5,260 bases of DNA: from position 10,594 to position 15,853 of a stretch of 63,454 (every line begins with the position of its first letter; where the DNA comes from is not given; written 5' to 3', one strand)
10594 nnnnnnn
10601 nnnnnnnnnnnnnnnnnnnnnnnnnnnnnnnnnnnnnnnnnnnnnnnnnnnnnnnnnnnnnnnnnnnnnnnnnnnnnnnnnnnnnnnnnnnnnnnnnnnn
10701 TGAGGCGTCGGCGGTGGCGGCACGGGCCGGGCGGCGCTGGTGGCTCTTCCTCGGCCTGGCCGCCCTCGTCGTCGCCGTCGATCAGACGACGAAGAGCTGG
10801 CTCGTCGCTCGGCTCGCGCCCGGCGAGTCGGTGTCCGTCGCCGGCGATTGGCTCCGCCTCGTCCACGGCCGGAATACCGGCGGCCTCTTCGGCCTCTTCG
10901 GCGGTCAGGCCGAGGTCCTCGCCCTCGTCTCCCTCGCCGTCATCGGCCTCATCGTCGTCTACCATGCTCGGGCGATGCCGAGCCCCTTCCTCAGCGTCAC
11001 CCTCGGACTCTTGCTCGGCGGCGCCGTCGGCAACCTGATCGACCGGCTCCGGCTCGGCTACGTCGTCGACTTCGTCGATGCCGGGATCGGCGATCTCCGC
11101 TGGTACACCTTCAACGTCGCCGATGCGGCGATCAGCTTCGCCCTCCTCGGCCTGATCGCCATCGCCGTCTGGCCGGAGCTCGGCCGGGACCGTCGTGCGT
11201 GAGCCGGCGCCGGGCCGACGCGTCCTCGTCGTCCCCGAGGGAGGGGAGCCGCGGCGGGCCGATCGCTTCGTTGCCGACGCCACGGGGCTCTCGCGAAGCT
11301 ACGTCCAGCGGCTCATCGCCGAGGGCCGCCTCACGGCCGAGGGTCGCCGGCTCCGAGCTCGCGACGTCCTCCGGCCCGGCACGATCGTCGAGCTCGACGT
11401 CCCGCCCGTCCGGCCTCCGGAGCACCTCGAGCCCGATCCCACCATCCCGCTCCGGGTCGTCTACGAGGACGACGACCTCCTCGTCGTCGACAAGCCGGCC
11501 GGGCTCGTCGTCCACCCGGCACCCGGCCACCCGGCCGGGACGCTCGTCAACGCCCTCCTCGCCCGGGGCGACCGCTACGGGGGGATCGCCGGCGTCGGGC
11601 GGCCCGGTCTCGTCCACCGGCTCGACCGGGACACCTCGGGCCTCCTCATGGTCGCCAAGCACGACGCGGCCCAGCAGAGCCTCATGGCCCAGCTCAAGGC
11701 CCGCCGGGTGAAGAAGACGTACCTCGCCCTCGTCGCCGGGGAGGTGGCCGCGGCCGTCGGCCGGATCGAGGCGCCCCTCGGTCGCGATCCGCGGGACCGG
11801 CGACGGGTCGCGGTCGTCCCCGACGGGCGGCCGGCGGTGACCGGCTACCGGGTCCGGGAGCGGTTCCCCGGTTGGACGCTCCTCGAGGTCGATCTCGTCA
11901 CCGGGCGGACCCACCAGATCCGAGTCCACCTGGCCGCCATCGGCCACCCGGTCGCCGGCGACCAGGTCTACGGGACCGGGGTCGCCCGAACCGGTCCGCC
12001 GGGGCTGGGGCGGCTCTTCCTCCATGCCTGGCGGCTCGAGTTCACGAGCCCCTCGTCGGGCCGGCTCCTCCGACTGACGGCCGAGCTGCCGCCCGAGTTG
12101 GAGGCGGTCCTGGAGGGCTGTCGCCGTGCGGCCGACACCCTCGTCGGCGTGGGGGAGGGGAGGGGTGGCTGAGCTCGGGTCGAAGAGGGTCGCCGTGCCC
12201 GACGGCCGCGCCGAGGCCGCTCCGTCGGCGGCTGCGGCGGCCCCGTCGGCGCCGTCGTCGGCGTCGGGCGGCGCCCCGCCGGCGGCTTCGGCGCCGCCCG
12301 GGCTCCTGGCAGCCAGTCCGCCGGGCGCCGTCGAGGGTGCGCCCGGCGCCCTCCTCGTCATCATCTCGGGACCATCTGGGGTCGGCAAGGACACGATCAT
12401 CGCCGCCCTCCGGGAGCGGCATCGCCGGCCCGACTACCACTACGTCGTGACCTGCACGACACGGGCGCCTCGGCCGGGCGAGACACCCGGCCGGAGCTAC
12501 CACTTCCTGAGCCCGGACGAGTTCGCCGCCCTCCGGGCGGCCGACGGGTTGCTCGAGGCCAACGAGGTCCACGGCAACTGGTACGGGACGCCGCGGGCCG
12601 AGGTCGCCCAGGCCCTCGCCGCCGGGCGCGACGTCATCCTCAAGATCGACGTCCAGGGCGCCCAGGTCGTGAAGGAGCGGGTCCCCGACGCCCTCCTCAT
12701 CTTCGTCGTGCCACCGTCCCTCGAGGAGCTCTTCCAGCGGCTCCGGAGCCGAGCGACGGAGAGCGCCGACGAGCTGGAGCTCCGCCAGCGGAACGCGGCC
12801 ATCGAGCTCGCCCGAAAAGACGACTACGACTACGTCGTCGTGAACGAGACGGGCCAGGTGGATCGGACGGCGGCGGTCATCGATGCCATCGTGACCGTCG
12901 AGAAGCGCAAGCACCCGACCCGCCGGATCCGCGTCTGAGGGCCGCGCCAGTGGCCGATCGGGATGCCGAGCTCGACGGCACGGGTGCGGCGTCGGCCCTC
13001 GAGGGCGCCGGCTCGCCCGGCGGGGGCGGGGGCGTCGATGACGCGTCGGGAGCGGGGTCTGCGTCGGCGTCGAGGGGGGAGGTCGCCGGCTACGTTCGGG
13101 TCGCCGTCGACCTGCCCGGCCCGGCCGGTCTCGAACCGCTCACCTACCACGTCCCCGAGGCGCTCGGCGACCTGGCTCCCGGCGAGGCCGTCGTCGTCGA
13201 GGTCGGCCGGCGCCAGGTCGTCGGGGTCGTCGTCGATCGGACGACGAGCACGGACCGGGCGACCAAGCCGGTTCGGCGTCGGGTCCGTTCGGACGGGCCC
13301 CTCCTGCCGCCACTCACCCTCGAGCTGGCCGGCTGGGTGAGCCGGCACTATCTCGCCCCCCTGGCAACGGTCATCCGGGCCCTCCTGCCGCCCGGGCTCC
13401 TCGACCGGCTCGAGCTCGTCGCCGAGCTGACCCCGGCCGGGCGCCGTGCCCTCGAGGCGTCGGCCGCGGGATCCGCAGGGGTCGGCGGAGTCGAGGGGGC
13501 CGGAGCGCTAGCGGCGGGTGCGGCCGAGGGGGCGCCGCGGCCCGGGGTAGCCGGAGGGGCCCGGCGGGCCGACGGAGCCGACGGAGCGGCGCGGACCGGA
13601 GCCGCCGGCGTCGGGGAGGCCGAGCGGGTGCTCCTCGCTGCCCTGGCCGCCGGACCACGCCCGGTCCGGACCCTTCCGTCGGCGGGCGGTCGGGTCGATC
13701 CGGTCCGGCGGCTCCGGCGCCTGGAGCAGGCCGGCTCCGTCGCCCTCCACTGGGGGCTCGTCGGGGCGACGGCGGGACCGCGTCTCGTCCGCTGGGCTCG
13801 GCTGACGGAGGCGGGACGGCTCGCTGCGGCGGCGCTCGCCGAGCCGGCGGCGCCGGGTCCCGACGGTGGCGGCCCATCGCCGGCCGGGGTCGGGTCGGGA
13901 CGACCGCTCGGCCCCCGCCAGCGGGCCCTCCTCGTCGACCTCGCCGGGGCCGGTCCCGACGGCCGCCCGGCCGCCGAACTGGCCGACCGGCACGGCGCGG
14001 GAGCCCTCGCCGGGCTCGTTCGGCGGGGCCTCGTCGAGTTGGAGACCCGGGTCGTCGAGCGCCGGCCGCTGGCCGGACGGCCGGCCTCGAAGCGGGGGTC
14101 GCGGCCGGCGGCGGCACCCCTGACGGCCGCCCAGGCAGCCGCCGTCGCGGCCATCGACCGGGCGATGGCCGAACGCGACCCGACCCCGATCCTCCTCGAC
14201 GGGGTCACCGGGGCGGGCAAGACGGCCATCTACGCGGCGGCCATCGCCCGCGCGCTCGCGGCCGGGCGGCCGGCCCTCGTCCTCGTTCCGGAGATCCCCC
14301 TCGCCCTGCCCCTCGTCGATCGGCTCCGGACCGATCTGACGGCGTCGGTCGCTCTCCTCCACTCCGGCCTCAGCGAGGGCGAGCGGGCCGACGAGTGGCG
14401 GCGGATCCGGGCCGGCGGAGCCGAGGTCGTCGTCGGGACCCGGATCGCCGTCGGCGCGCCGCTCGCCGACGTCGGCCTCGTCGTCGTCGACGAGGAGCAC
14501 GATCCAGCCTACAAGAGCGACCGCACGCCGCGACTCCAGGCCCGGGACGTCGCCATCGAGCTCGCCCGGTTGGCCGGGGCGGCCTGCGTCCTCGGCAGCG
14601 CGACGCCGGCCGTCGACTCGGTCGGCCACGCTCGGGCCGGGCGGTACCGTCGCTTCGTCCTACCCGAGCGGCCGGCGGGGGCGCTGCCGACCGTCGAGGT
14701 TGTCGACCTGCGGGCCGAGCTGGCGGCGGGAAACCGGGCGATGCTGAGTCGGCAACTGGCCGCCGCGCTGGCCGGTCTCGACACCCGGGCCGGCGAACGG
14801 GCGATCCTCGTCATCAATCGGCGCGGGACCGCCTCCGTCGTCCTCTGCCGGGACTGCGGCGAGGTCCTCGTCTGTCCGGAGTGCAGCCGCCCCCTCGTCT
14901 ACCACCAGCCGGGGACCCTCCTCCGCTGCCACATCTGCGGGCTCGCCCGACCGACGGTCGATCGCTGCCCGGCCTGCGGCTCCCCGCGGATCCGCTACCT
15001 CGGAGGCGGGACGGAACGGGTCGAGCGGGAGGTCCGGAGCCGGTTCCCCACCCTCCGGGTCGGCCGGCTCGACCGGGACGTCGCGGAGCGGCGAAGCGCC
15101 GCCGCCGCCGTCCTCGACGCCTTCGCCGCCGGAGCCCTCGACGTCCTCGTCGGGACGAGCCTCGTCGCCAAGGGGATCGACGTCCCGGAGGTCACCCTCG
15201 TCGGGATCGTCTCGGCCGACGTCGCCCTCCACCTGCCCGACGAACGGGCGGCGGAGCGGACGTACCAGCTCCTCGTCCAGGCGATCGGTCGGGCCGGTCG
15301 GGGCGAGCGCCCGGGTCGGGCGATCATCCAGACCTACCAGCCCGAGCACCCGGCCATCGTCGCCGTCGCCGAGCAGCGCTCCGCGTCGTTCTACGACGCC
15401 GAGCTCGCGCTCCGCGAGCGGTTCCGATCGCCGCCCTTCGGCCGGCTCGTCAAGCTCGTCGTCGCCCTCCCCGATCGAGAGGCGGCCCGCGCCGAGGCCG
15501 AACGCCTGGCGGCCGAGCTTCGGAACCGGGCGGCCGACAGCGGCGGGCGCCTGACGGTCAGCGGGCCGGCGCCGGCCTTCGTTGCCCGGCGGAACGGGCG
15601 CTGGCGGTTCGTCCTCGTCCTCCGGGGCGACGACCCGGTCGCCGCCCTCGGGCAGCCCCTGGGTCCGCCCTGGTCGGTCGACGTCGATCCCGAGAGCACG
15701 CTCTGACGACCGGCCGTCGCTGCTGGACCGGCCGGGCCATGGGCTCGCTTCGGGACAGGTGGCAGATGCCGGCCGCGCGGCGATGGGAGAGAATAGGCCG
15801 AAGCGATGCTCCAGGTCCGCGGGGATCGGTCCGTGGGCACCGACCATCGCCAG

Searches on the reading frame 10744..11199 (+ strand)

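Call 43: search_protein_families(library=pfam, proteins=[window:10744-11199:+], max_evalue=0.00001)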
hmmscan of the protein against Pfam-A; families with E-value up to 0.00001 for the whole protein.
window:10744-11199:+ (152 aa): 1 family
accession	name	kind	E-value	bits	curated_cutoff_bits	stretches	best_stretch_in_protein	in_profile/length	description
PF01252.23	Peptidase_A8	-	5.6e-35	121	25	1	5-139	1-138/142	Signal peptidase (SPase) II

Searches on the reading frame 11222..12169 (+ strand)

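Call 43: search_protein_families(library=pfam, proteins=[window:11222-12169:+], max_evalue=0.00001)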
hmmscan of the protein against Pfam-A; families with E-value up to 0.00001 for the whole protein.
window:11222-12169:+ (316 aa): 1 family
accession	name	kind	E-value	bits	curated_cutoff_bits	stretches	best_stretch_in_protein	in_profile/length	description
PF00849.27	PseudoU_synth_2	-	3.5e-30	105.7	26.8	1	85-239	1-152/152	RNA pseudouridylate synthase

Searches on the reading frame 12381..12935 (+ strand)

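Call 43: search_protein_families(library=pfam, proteins=[window:12381-12935:+], max_evalue=0.00001)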
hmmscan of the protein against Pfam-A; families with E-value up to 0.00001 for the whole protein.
window:12381-12935:+ (185 aa): 1 family
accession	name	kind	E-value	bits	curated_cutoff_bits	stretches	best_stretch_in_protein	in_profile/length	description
PF00625.27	Guanylate_kin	-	2.9e-34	118.8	25.2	1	1-164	13-172/182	Guanylate kinase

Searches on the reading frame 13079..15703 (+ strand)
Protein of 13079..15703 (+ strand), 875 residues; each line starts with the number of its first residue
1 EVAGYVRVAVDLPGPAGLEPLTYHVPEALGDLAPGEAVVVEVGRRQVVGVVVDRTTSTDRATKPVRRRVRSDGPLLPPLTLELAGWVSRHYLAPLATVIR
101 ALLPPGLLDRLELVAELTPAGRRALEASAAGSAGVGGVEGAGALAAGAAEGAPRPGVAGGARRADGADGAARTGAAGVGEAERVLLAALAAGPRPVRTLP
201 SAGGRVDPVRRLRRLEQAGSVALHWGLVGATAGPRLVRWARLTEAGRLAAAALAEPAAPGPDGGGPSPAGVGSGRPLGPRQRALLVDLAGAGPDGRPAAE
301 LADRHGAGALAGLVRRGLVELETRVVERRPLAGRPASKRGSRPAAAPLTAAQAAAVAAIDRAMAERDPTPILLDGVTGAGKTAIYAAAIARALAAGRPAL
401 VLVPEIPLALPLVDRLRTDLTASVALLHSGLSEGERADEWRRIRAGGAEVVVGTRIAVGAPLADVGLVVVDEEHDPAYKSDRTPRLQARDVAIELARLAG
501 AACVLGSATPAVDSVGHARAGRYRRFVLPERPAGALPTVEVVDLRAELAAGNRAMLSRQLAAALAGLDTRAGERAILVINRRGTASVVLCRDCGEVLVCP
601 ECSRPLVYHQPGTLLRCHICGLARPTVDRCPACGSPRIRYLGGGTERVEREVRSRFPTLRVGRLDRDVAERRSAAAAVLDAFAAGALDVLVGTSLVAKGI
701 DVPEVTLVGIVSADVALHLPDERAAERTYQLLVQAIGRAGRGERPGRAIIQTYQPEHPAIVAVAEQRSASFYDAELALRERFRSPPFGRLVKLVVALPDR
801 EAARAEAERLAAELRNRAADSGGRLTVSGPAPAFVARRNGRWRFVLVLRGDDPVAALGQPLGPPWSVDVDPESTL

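Call 43: search_protein_families(library=pfam, proteins=[window:13079-15703:+], max_evalue=0.00001)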
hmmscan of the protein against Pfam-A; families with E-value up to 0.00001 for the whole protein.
window:13079-15703:+ (875 aa): 6 families
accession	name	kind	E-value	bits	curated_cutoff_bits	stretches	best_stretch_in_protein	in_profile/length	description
PF17764.6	PriA_3primeBD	-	1.4e-17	63.7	22.7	1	7-104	1-96/96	3'DNA-binding domain (3'BD)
PF00270.35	DEAD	-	6.5e-14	52.4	26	1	352-511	4-161/167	DEAD/DEAH box helicase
PF00271.37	Helicase_C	-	2.4e-12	47.5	23.5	1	676-741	55-108/110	Helicase conserved C-terminal domain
PF18074.6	PriA_C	-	1.6e-10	42.1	26.9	1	786-853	1-66/95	Primosomal protein N C-terminal domain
PF04851.21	ResIII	-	4.6e-09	36.8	22.5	1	348-510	4-162/164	Type III restriction enzyme, res subunit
PF18319.7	Zn_ribbon_PriA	-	2.5e-07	30.9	26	1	599-625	1-27/27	PriA DNA helicase Cys-rich region (CRR) domain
